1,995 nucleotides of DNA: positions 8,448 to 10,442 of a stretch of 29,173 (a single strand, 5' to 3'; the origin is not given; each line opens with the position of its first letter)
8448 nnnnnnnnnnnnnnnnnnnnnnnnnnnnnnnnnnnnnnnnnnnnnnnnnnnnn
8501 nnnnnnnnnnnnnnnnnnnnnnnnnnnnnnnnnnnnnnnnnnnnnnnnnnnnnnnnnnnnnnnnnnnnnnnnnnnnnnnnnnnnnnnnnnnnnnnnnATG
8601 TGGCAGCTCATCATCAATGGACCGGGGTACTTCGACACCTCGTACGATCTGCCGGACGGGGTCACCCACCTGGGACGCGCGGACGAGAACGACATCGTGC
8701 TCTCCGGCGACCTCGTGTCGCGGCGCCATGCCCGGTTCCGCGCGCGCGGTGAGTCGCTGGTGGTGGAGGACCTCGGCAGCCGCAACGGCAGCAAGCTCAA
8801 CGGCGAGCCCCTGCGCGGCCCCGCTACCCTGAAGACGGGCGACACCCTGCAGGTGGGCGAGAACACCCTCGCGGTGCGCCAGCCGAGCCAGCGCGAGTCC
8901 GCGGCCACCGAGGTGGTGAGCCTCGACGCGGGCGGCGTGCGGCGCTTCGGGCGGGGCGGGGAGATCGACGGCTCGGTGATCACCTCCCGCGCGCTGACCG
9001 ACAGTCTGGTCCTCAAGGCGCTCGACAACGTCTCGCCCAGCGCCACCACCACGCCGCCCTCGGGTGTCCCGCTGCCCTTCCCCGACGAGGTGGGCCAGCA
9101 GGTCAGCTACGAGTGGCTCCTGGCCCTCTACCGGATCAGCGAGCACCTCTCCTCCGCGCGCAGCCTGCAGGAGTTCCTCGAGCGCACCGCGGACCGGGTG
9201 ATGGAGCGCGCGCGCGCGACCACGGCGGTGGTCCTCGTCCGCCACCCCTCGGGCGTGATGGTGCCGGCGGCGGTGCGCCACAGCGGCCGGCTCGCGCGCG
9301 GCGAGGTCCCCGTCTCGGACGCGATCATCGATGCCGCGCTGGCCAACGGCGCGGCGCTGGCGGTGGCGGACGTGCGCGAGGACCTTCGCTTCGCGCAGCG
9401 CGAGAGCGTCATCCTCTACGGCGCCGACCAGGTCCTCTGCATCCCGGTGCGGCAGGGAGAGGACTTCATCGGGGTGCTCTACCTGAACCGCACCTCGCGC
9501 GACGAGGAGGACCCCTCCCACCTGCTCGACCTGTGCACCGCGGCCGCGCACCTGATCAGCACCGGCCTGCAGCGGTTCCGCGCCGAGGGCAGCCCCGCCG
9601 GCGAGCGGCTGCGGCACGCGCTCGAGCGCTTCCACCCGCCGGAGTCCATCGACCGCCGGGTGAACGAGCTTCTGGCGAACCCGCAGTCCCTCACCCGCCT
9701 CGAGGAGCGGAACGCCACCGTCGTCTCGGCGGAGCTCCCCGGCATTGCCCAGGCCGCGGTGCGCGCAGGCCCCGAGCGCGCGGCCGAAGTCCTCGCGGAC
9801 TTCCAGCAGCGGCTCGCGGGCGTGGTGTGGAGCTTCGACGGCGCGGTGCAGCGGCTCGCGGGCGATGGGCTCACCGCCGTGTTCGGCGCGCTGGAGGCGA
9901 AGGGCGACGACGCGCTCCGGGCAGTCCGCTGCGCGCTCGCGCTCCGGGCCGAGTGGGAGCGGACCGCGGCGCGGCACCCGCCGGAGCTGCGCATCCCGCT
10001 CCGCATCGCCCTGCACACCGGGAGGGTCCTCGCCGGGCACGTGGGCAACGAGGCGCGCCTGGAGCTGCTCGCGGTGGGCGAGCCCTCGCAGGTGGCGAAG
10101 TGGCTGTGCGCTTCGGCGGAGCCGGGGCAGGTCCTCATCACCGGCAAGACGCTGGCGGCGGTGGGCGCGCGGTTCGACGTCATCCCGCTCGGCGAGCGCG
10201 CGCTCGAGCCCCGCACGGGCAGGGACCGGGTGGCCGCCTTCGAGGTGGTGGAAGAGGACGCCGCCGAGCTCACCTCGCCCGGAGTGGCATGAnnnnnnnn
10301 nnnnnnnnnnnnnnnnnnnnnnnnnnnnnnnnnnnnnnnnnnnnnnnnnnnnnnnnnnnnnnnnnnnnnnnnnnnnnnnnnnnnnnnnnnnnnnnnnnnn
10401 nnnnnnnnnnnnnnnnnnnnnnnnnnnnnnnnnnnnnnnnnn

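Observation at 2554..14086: Phospho-signalling module (FHA-GAF-pseudocyclase + membrane Ser/Thr kinase + micro-protein) inserted inside a riboswitch-controlled B12 import operon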

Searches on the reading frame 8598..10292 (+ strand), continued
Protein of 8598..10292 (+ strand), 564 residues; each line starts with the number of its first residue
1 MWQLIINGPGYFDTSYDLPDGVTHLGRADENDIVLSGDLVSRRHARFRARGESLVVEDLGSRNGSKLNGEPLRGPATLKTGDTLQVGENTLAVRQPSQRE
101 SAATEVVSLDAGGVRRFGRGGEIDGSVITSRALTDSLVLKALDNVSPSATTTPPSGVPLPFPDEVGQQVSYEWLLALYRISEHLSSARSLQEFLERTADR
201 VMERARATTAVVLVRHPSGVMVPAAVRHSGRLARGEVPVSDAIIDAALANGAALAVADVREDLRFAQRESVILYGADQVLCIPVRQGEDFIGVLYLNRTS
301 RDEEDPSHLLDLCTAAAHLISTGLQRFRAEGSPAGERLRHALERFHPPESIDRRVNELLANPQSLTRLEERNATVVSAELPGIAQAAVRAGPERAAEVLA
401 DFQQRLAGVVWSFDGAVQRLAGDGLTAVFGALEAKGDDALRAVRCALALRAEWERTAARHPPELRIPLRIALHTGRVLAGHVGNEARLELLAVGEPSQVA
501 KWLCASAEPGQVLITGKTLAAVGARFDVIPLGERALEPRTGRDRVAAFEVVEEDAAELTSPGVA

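Call 70: fold_search(model_id=the predicted structure, library=pdb)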
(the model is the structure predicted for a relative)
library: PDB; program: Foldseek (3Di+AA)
matches with E <= 10: 1219; with E <= 0.001: 472
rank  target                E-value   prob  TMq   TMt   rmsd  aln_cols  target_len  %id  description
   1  6fht_A                8.1e-19  1.00  0.32  0.25  27.2       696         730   14  Crystal structure of an artificial phytochrome regulated adenylate/guanylate cyclase in its dark adapted Pr form (released 2018-04-18)
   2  6fht_B                4.1e-18  1.00  0.35  0.27  13.8       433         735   21  Crystal structure of an artificial phytochrome regulated adenylate/guanylate cyclase in its dark adapted Pr form (released 2018-04-18)
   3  2w01_C                6.2e-14  1.00  0.31  0.83   2.4       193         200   26  Crystal structure of the guanylyl cyclase Cya2 (released 2008-09-30)
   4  2w01_B                1.1e-13  1.00  0.31  0.85   3.7       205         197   25  Crystal structure of the guanylyl cyclase Cya2 (released 2008-09-30)
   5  2w01_A                2.5e-13  1.00  0.31  0.83   2.5       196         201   26  Crystal structure of the guanylyl cyclase Cya2 (released 2008-09-30)
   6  2w01_D                2.8e-13  1.00  0.31  0.83   2.4       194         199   26  Crystal structure of the guanylyl cyclase Cya2 (released 2008-09-30)
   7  3r5g_A                1.9e-12  1.00  0.30  0.83   2.8       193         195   20  Crystal structure of the adenylyl cyclase CyaB from P. aeruginosa (released 2012-01-11)
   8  3r5g_B                2.6e-12  1.00  0.30  0.83   2.8       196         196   19  Crystal structure of the adenylyl cyclase CyaB from P. aeruginosa (released 2012-01-11)
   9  1wc1_C                2.6e-12  1.00  0.29  0.81   3.2       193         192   19  Soluble adenylyl cyclase CyaC from S. platensis in complex with Rp- ATPalphaS (released 2004-12-20)
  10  1wc3_B                3.6e-12  1.00  0.28  0.72   4.4       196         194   18  Soluble adenylyl cyclase CyaC from S. platensis in complex with alpha, beta-methylene-ATP and Strontium (released 2004-12-20)
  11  1wc0_B                4.7e-12  1.00  0.29  0.78   3.4       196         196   18  Soluble adenylyl cyclase CyaC from S. platensis in complex with alpha, beta-methylene-ATP (released 2004-12-20)
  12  1wc1_B                5.0e-12  1.00  0.29  0.76   3.9       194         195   20  Soluble adenylyl cyclase CyaC from S. platensis in complex with Rp- ATPalphaS (released 2004-12-20)
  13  8hbe_B                5.5e-12  1.00  0.33  0.33  12.1       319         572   13  Structure of human soluble guanylate cyclase in the inactive state at 3.1 angstrom (released 2023-04-19)
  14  5o5k_A                7.2e-12  1.00  0.33  0.79   3.3       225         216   20  X-ray structure of a bacterial adenylyl cyclase soluble domain (released 2017-11-01)
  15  9bcs_A                8.1e-12  1.00  0.30  0.33  19.5       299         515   19  Intracellular domain of GC-A bound to ANP (released 2024-11-27)
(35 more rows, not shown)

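Call 74: find_encoding_contigs(protein=P0003, flank=10000, max_places=2)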
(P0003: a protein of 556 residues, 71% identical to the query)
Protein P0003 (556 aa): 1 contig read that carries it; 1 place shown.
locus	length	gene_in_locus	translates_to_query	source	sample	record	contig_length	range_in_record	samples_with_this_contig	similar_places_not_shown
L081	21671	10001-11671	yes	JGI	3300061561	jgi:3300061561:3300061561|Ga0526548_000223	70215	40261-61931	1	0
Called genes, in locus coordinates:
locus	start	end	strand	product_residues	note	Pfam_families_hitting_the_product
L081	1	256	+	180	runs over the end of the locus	-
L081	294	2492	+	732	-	-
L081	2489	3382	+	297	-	PF17957:Big_7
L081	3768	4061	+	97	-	PF17957:Big_7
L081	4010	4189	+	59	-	-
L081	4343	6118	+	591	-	-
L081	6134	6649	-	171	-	PF16473:Rv2179c-like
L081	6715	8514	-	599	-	PF25077:DUF7800 (weak), PF00149:Metallophos, PF14008:Metallophos_C, PF00801:PKD, PF18911:PKD_4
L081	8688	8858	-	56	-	-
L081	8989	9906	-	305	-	PF00487:FA_desaturase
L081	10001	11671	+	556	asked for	PF16697:Yop-YscD_cpl, PF00498:FHA, PF01590:GAF, PF00211:Guanylate_cyc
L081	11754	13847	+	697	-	PF00069:Pkinase, PF07714:PK_Tyr_Ser-Thr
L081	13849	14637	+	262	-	PF00005:ABC_tran, PF13304:AAA_21 (faint)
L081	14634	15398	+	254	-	PF03544:TonB_C (weak)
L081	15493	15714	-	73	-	-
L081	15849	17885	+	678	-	PF00654:Voltage_CLC, PF00571:CBS (faint)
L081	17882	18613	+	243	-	-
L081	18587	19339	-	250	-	-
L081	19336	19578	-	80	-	-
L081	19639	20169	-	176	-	PF00027:cNMP_binding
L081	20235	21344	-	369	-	PF04307:YdjM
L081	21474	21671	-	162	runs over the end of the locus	-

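Call 75: find_encoding_contigs(protein=P0006, flank=10000, max_places=2)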
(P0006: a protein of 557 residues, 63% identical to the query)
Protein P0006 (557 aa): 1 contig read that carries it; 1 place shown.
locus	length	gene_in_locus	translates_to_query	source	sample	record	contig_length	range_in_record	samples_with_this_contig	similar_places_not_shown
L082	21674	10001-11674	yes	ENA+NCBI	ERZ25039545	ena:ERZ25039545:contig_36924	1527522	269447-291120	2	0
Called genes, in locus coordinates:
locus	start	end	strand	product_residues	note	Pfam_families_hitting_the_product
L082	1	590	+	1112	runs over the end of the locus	PF00932:LTD (weak)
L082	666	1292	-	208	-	-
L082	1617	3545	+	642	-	PF07715:Plug, PF00593:TonB_dep_Rec_b-barrel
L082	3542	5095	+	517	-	PF04885:Stig1 (faint)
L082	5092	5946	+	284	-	PF01497:Peripla_BP_2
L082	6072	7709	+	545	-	-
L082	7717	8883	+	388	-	PF08495:FIST, PF10442:FIST_C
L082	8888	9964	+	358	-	PF01032:FecCD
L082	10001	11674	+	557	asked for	PF16697:Yop-YscD_cpl, PF00498:FHA, PF01590:GAF, PF13185:GAF_2 (weak), PF13492:GAF_3, PF00211:Guanylate_cyc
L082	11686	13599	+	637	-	PF00069:Pkinase, PF07714:PK_Tyr_Ser-Thr, PF01636:APH (faint)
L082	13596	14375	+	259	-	PF00005:ABC_tran, PF13304:AAA_21 (faint)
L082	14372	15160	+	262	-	PF03544:TonB_C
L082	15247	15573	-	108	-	-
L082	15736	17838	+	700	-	PF00654:Voltage_CLC, PF00571:CBS (faint)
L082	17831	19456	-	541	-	PF00512:HisKA, PF02518:HATPase_c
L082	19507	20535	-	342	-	PF08240:ADH_N, PF00107:ADH_zinc_N, PF13602:ADH_zinc_N_2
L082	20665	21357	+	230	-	-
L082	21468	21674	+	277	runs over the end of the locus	PF13401:AAA_22 (weak), PF00004:AAA, PF07724:AAA_2 (faint), PF07728:AAA_5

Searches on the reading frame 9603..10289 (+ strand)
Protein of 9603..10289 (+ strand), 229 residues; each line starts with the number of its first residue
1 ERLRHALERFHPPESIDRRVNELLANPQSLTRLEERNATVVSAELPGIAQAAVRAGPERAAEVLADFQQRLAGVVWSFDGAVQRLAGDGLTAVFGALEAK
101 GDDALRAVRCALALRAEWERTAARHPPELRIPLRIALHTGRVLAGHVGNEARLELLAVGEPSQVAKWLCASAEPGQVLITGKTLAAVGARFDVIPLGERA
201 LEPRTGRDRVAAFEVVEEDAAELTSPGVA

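Call 28: search_solved_structures(query=window:9603-10289:+, max_evalue=0.01, show_alignments=3)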
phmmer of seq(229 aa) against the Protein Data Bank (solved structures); distinct sequences matched with E-value up to 0.01: 11.
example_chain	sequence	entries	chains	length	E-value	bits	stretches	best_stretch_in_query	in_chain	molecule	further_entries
6fht_A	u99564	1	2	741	4e-20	75.7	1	17-215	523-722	Bacteriophytochrome,Adenylate cyclase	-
2w01_A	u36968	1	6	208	9.1e-19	71.3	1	34-215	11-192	ADENYLATE CYCLASE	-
3r5g_A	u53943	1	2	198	4e-09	39.8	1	34-187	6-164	CyaB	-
1wc0_A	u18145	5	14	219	5.8e-07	32.7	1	31-182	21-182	ADENYLATE CYCLASE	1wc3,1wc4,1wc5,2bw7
1wc1_A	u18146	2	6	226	9.6e-07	32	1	32-182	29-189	ADENYLATE CYCLASE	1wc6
3et6_A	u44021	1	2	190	1.7e-05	27.9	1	34-185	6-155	Soluble guanylyl cyclase beta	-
9bcv_A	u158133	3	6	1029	1.9e-05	27.8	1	37-186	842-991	Atrial natriuretic peptide receptor 1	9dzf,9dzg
9dzh_A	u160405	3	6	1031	1.9e-05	27.7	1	37-186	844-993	Atrial natriuretic peptide receptor 1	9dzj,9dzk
9bcl_A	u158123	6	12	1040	1.9e-05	27.7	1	37-186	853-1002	Atrial natriuretic peptide receptor 1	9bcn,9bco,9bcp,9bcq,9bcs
1ybt_A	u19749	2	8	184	0.00043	23.3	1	34-212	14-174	hydrolase, alpha/beta hydrolase fold family | lipJ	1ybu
6sir_A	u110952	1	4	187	0.0064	19.5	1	85-197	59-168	Nucleotide cyclase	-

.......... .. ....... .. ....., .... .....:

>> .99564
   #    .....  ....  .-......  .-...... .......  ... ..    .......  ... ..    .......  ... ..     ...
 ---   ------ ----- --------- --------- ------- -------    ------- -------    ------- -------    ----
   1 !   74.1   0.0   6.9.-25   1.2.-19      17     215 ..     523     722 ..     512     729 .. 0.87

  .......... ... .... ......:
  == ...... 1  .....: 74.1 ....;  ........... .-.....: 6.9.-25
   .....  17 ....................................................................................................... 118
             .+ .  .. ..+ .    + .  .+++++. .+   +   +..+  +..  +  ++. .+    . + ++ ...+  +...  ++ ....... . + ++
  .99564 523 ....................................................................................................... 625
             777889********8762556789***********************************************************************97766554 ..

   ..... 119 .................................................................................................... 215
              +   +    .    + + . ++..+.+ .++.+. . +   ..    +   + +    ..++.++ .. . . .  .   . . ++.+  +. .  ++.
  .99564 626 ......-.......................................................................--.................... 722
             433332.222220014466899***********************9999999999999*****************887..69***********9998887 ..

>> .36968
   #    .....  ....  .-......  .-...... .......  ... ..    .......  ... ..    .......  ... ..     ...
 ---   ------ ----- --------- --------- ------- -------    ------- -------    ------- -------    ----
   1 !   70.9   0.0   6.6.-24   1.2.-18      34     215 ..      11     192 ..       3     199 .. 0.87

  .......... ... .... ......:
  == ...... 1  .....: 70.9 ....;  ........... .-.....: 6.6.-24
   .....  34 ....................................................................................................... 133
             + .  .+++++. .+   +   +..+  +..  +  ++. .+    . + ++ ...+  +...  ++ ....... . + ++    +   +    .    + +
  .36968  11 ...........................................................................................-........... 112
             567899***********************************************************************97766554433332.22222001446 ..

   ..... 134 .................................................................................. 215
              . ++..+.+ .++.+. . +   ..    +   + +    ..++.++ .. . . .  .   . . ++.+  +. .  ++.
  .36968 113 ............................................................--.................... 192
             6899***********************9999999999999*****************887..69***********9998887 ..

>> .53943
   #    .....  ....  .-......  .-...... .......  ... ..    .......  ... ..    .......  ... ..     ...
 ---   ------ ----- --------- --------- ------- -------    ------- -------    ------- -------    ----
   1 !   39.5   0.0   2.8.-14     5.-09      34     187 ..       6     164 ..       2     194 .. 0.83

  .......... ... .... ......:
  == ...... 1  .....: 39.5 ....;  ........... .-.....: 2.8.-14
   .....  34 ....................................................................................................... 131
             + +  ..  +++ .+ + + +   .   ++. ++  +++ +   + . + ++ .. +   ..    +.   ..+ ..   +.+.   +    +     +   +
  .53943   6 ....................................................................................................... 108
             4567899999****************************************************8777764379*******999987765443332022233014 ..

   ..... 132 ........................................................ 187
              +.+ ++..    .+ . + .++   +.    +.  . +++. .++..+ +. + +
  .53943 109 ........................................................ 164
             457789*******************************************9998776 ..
